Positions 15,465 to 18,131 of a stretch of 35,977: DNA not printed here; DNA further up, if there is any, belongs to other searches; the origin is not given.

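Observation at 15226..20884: Compact GDP-deoxyhexose tailoring module built from duplicated parts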

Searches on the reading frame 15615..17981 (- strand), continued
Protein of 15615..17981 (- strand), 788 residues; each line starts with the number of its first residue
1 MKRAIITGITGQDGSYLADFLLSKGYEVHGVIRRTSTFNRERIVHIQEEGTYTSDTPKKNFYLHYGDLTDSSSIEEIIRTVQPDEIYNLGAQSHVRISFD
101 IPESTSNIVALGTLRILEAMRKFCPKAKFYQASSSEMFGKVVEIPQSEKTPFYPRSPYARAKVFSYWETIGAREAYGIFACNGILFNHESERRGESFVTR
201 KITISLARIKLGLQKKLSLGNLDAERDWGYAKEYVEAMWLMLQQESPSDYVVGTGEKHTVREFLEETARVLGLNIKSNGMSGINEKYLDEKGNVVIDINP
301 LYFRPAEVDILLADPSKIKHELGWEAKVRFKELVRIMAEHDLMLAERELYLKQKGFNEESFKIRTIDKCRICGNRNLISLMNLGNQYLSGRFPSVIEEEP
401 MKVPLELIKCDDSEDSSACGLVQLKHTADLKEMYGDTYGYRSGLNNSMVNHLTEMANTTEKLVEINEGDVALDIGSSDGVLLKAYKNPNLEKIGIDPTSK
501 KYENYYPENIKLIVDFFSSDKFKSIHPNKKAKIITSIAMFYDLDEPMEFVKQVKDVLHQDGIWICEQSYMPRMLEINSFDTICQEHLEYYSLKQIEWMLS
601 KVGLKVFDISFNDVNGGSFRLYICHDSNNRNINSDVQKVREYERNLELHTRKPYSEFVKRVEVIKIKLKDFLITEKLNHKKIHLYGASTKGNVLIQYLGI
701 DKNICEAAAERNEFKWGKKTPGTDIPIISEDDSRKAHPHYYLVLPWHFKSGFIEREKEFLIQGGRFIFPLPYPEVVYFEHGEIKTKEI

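Call 14: find_related_loci(query=A1, collection=genome_contigs, flank=10000)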
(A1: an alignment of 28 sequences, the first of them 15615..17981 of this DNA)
Query A1 (788 aa) in genome_contigs; peptide patterns used: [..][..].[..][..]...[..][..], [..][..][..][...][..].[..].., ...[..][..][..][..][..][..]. (x = any residue, [..] = any of these).
600 stretches matched a pattern (row limit reached: there are more); 595 encode a relative of the query (tblastn E <= 1e-3); the best 80 are kept; 80 distinct loci.
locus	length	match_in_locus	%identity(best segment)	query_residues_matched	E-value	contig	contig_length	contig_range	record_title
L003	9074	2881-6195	48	1-776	0e+0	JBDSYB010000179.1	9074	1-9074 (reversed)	MAG: Verrucomicrobiota bacterium isolate cluster1_bin.665 k127_3409613, whole genome shotgun sequence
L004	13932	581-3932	50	2-771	0e+0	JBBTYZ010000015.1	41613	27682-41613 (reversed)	MAG: Patescibacteria group bacterium isolate H51-bin148_1 H51_bin148_1_000000000015, whole genome shotgun sequence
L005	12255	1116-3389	48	1-776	0e+0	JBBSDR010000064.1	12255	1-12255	MAG: Gemmatales bacterium isolate LS1_sbin.2 LS1_sbin.2_K_404734_L_12255_cov_9.0000, whole genome shotgun sequence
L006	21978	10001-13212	47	1-776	0e+0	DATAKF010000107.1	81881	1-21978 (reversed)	MAG TPA_asm: Polyangiaceae bacterium isolate SMAG_U6931 k141_27710, whole genome shotgun sequence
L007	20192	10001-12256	47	1-776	0e+0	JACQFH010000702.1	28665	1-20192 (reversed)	MAG: Planctomycetia bacterium isolate NC_groundwater_1042_Pr1_S-0.65um_63_10 Montesol18_Sp65_coassembly_scaffold_1735427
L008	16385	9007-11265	38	2-778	3e-164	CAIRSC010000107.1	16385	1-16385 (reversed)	uncultured bacterium isolate Umea1_bin-3528 genome assembly, contig: bin-3528:107/113, whole genome shotgun sequence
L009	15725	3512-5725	56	1-778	4e-159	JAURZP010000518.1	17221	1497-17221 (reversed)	MAG: Methanoregula sp. isolate E6_concoct.bin.196 E6_k141_130553, whole genome shotgun sequence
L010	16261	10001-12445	39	2-776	2e-179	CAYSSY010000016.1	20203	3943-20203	MAG TPA_asm: uncultured Gammaproteobacteria bacterium isolate binchicken_co66_283 genome assembly, contig: NODE_4269_len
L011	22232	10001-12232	56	1-776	6e-157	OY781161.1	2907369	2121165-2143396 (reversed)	MAG: uncultured Methanoregula sp. isolate bdb6c56a-0f97-41a9-9319-40fe56c94967 genome assembly, chromosome: 1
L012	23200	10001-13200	50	2-776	7e-135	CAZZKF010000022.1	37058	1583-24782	MAG TPA_asm: uncultured Alphaproteobacteria bacterium isolate SRP216583_co2_68 genome assembly, contig: NODE_574_length_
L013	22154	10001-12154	50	1-771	4e-131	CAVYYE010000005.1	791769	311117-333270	MAG: uncultured delta proteobacterium isolate MFD05684.bin.1.427 genome assembly, contig: contig_38861, whole genome sho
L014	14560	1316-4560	58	1-776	0e+0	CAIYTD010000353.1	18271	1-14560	MAG: Oligoflexia bacterium isolate Umea1_bin-2153 genome assembly, contig: bin-2153:353/400, whole genome shotgun sequen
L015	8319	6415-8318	49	1-782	3e-130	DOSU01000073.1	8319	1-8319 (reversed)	MAG TPA_asm: Rikenellaceae bacterium isolate UBA9571 contig_6916, whole genome shotgun sequence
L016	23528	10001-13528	49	1-778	1e-128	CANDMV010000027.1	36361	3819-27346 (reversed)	MAG TPA_asm: uncultured Eubacterium sp. isolate ERR6760086_bin.13_metawrap_v1.3_MAG genome assembly, contig: ERZ12802843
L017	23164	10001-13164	60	1-771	8e-129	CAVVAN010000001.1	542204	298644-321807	MAG: uncultured Verrucomicrobiae bacterium isolate MFD04434.bin.2.19 genome assembly, contig: contig_12789, whole genome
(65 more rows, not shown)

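Call 16: find_encoding_contigs(protein=P0002, flank=10000, max_places=2)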
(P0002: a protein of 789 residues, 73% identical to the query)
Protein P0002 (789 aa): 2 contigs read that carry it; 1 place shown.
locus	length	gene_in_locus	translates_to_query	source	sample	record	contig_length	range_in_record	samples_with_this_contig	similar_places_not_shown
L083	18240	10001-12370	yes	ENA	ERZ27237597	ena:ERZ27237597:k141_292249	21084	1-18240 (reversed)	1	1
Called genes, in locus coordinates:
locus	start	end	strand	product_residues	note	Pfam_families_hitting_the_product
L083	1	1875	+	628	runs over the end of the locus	PF13522:GATase_6, PF13537:GATase_7, PF00733:Asn_synthase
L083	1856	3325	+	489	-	-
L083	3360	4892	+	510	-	PF01943:Polysacc_synt, PF01554:MatE, PF13440:Polysacc_synt_3, PF01554:MatE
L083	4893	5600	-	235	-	-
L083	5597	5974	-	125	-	-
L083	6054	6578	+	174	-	PF00293:NUDIX (weak)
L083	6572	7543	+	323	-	PF01370:Epimerase, PF04321:RmlD_sub_bind, PF16363:GDP_Man_Dehyd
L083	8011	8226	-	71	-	-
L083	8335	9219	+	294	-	-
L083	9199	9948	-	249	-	PF00483:NTP_transferase, PF12804:NTP_transf_3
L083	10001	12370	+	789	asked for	PF01370:Epimerase, PF16363:GDP_Man_Dehyd, PF08241:Methyltransf_11 (faint), PF08421:Methyltransf_13, PF13489:Methyltransf_23, PF08484:Methyltransf_14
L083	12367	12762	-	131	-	-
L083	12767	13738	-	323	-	PF01075:Glyco_transf_9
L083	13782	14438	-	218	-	PF02388:FemAB (faint)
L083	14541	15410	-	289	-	-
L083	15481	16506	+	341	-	PF00534:Glycos_transf_1, PF13692:Glyco_trans_1_4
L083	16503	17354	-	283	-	PF01209:Ubie_methyltran (weak), PF13489:Methyltransf_23, PF13847:Methyltransf_31, PF08241:Methyltransf_11, PF08242:Methyltransf_12, PF13649:Methyltransf_25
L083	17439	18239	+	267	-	?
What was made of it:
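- The GT9-A and E-F adjacencies are conserved in L083 (call 16).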

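Call 17: find_encoding_contigs(protein=P0007, flank=10000, max_places=2)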
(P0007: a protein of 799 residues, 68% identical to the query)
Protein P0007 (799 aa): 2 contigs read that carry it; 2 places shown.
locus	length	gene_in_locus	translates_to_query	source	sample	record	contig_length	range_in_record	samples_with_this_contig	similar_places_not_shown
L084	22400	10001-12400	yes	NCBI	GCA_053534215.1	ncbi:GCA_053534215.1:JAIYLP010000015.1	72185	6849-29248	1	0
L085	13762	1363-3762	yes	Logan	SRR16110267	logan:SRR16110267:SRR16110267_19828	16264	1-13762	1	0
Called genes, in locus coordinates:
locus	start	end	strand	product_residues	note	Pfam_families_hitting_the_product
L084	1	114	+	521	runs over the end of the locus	PF01943:Polysacc_synt, PF13440:Polysacc_synt_3, PF01554:MatE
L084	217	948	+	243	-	PF00483:NTP_transferase, PF12804:NTP_transf_3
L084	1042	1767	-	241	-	PF02475:TRM5-TYW2_MTfase (weak), PF01728:FtsJ (faint), PF05050:Methyltransf_21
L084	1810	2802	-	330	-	PF00106:adh_short (weak), PF04321:RmlD_sub_bind, PF01073:3Beta_HSD, PF01370:Epimerase, PF02719:Polysacc_synt_2 (weak), PF07993:NAD_binding_4, PF13460:NAD_binding_10 (weak), PF16363:GDP_Man_Dehyd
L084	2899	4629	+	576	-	PF08421:Methyltransf_13, PF13489:Methyltransf_23, PF08241:Methyltransf_11 (faint), PF08484:Methyltransf_14, PF00908:dTDP_sugar_isom, PF14667:Polysacc_synt_C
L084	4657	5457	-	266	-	PF00535:Glycos_transf_2 (weak)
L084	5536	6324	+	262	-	PF01209:Ubie_methyltran (weak), PF07021:MetW (weak), PF13489:Methyltransf_23 (weak), PF13847:Methyltransf_31, PF08241:Methyltransf_11, PF13649:Methyltransf_25, PF08242:Methyltransf_12 (weak)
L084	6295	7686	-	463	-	PF02310:B12-binding, PF04055:Radical_SAM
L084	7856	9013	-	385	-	PF01075:Glyco_transf_9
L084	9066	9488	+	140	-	-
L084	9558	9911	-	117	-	-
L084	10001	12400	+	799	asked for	PF01370:Epimerase, PF04321:RmlD_sub_bind (weak), PF16363:GDP_Man_Dehyd, PF08421:Methyltransf_13, PF13489:Methyltransf_23, PF08484:Methyltransf_14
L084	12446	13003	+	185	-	PF00293:NUDIX (weak)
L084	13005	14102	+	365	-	PF01041:DegT_DnrJ_EryC1, PF00155:Aminotran_1_2, PF00266:Aminotran_5, PF01053:Cys_Met_Meta_PP, PF01212:Beta_elim_lyase (weak)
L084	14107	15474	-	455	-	PF02310:B12-binding, PF04055:Radical_SAM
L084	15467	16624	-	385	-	PF26337:Gtf3_C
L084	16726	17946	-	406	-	-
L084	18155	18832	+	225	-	PF00676:E1_dh, PF13292:DXP_synthase_N (weak)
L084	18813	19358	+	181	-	PF02779:Transket_pyr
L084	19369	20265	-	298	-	PF01370:Epimerase, PF04321:RmlD_sub_bind, PF16363:GDP_Man_Dehyd (weak)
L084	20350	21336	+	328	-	PF01370:Epimerase, PF02719:Polysacc_synt_2 (weak), PF16363:GDP_Man_Dehyd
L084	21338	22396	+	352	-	PF04055:Radical_SAM, PF13186:SPASM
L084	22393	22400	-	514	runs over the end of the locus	PF01467:CTP_transf_like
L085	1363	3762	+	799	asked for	PF01370:Epimerase, PF04321:RmlD_sub_bind (weak), PF16363:GDP_Man_Dehyd, PF08421:Methyltransf_13, PF13489:Methyltransf_23, PF08484:Methyltransf_14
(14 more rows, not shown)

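Call 18: find_encoding_contigs(protein=P0012, flank=10000, max_places=2)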
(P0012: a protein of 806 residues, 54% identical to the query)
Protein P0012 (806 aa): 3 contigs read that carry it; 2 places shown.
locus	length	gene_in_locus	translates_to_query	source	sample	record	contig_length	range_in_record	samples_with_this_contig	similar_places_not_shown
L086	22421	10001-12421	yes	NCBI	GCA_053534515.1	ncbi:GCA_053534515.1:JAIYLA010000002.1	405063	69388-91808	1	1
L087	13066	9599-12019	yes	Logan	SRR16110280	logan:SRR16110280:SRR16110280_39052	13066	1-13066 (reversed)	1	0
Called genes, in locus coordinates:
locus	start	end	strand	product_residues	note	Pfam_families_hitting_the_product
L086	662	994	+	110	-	-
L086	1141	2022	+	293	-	PF02355:SecD_SecF_C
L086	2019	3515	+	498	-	PF02355:SecD_SecF_C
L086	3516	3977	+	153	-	PF00293:NUDIX (weak)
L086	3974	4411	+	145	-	-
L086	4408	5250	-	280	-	-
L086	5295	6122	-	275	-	-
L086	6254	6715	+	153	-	-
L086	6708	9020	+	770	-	PF01073:3Beta_HSD, PF01370:Epimerase, PF16363:GDP_Man_Dehyd, PF07993:NAD_binding_4, PF08421:Methyltransf_13, PF13489:Methyltransf_23, PF08241:Methyltransf_11, PF08242:Methyltransf_12, +4 more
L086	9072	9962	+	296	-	PF01408:GFO_IDH_MocA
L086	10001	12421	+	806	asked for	PF01370:Epimerase, PF04321:RmlD_sub_bind (weak), PF05368:NmrA (weak), PF16363:GDP_Man_Dehyd, PF08421:Methyltransf_13, PF13489:Methyltransf_23, PF08484:Methyltransf_14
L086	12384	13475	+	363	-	PF01041:DegT_DnrJ_EryC1, PF01212:Beta_elim_lyase (weak), PF00266:Aminotran_5 (weak), PF01053:Cys_Met_Meta_PP (weak)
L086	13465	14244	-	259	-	PF13641:Glyco_tranf_2_3 (weak), PF00535:Glycos_transf_2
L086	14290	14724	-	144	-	-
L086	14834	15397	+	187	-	PF00293:NUDIX (faint)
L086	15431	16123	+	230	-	PF01209:Ubie_methyltran (weak), PF05401:NodS (weak), PF13489:Methyltransf_23, PF01728:FtsJ (weak), PF13847:Methyltransf_31, PF08241:Methyltransf_11, PF08242:Methyltransf_12, PF13649:Methyltransf_25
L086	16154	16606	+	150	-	-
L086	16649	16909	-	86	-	PF16367:RRM_7 (weak), PF16842:RRM_occluded (weak), PF00076:RRM_1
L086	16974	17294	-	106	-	-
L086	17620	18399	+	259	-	PF05707:Zot (faint)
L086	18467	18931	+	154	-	PF01625:PMSR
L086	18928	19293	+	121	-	PF01641:SelR, PF24046:At4g08330 (faint)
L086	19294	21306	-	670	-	PF04851:ResIII (weak), PF13307:Helicase_C_2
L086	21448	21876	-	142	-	-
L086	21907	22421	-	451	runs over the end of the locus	PF00270:DEAD, PF04851:ResIII, PF00271:Helicase_C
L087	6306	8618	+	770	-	PF01073:3Beta_HSD, PF01370:Epimerase, PF16363:GDP_Man_Dehyd, PF07993:NAD_binding_4, PF08421:Methyltransf_13, PF13489:Methyltransf_23, PF08241:Methyltransf_11, PF08242:Methyltransf_12, +4 more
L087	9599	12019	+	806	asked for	PF01370:Epimerase, PF04321:RmlD_sub_bind (weak), PF05368:NmrA (weak), PF16363:GDP_Man_Dehyd, PF08421:Methyltransf_13, PF13489:Methyltransf_23, PF08484:Methyltransf_14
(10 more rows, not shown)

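Call 22: search_solved_structures(query=window:15615-17981:-, max_evalue=0.00001, show_alignments=0)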
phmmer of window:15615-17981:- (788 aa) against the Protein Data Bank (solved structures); distinct sequences matched with E-value up to 0.00001: 51.
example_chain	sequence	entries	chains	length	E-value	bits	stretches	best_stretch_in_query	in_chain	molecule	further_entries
5uzh_A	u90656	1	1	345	9.7e-128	430.3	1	2-345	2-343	NafoA.00085.b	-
1db3_A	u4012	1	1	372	1.3e-125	423.2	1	2-357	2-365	GDP-MANNOSE 4,6-DEHYDRATASE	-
7kf3_A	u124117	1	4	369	2.9e-124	418.8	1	2-356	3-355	GDP-mannose 4,6-dehydratase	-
2z1m_A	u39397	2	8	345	4.4e-121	408.3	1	2-347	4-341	GDP-D-mannose dehydratase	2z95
1n7g_A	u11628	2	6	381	6.4e-120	404.4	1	2-358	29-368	GDP-D-mannose-4,6-dehydratase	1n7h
6gpj_A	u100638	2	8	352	1.5e-119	403.2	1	4-344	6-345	GDP-mannose 4,6 dehydratase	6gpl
5in4_A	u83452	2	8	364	1.9e-119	402.9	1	4-344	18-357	GDP-mannose 4,6 dehydratase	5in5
1t2a_A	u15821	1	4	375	1.9e-119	402.8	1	4-344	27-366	GDP-mannose 4,6 dehydratase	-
6gpk_A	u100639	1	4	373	4.9e-119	401.5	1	4-344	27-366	GDP-mannose 4,6 dehydratase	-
6q94_B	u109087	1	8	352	5.5e-119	401.3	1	4-344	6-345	GDP-mannose 4,6 dehydratase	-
1rpn_A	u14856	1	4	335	4.9e-94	318.8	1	3-348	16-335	GDP-mannose 4,6-dehydratase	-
4rv9_A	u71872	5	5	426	1.8e-52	181.4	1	364-776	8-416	D-mycarose 3-C-methyltransferase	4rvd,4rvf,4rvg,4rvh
4e2w_A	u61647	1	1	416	1.5e-32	115.5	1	368-771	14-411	TcaB9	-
3ndi_A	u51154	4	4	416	2.8e-32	114.6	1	368-771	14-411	Methyltransferase | TcaB9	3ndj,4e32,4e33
4e2x_A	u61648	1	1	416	2.8e-32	114.6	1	368-771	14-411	TcaB9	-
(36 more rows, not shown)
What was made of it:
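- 16932..17981 (-): GMD domain of B (about residues 1-350). PDB GMDs match at E 1e-128 to 1e-119 (call 22).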

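Call 27: search_protein_families(library=pfam, proteins=[L084:9066-9488:+, L084:9558-9911:-, L083:5597-5974:-, L084:12446-13003:+, L086:14834-15397:+, L083:6054-6578:+], max_evalue=5)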
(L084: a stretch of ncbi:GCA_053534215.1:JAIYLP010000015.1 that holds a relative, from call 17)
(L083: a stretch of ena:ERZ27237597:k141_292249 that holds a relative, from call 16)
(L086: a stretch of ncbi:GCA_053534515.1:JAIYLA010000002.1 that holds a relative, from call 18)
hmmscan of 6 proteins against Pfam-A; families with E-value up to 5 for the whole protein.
L084:9066-9488:+ (140 aa): 2 families
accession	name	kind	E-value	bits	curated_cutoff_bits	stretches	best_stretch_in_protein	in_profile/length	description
PF19662.4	DUF6165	-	0.0017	18.5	27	1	2-124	4-113/134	Family of unknown function (DUF6165)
PF06708.16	DUF1195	-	0.19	11.9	25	1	48-95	75-121/147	Protein of unknown function (DUF1195)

L084:9558-9911:- (117 aa): 4 families
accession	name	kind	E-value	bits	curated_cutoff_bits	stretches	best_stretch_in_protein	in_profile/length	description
PF14063.11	DUF4254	-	0.0054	17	27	1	8-23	79-94/144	Protein of unknown function (DUF4254)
PF20881.2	G1_gp67_C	-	0.011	16.7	27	1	30-94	31-97/100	Phage G1 gp67, C-terminal domain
PF19662.4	DUF6165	-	0.027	14.6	27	1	2-109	4-107/134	Family of unknown function (DUF6165)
PF22723.2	NA-iREase2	-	0.091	13.6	27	1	29-93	41-102/119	NACHT-associated inactive Restriction Endonuclease 2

L083:5597-5974:- (125 aa): 2 families
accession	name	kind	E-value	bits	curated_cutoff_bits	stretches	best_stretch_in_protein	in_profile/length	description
PF19662.4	DUF6165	-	0.0041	17.3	27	1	2-109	4-107/134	Family of unknown function (DUF6165)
PF03961.19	FapA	-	0.18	11.8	31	1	14-109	142-232/272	Flagellar Assembly Protein A beta solenoid domain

L084:12446-13003:+ (185 aa): 1 family
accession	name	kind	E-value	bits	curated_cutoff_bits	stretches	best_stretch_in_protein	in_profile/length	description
PF00293.34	NUDIX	-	1.4e-06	28.8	21.1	1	50-142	12-102/134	NUDIX domain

L086:14834-15397:+ (187 aa): 2 families
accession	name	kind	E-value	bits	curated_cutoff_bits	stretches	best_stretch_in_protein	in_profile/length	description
PF00293.34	NUDIX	-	2.3e-05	24.9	21.1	1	50-171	12-130/134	NUDIX domain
PF20771.2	FAM171A1-2-B_C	-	0.17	11.9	25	1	25-64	174-213/479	FAM171A1/A2/B C-terminal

L083:6054-6578:+ (174 aa): 1 family
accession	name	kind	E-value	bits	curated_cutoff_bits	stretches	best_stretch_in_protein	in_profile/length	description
PF00293.34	NUDIX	-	6.7e-06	26.6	21.1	1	46-151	11-118/134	NUDIX domain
